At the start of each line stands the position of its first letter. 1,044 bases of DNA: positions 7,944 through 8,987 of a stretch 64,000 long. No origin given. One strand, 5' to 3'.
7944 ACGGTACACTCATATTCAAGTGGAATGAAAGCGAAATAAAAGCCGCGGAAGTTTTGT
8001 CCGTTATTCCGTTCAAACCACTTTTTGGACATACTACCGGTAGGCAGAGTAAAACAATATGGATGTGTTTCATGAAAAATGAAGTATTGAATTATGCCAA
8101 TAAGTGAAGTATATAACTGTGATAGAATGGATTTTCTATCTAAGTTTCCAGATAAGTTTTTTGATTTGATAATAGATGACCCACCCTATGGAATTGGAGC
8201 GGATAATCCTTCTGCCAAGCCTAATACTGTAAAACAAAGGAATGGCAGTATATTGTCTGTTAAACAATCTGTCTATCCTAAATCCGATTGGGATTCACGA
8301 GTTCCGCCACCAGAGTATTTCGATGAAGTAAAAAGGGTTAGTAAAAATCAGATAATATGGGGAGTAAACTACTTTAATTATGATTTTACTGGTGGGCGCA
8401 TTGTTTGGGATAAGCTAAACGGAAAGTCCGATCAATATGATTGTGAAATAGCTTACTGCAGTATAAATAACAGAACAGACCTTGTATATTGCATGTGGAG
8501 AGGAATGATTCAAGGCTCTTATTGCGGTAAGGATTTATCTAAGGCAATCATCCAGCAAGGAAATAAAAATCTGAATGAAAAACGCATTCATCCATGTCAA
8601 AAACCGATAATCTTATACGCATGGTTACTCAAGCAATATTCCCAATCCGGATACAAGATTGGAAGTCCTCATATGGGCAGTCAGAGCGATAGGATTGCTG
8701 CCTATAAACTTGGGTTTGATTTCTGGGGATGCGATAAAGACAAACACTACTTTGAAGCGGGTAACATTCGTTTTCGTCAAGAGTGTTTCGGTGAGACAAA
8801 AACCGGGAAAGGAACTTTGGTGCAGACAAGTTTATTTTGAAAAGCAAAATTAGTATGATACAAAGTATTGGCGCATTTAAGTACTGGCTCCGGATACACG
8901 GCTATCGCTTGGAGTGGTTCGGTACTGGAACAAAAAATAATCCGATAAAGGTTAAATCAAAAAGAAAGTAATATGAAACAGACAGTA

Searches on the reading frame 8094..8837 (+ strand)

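Call 64: search_protein_families(library=pfam, max_evalue=0.001, proteins=[window:8094-8837:+])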
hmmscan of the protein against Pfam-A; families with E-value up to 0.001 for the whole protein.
window:8094-8837:+ (248 aa): 1 family
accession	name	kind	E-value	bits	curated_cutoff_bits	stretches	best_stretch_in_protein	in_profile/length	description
PF01555.25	N6_N4_Mtase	-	1.4e-09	38.7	26.7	1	121-222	144-218/221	DNA methylase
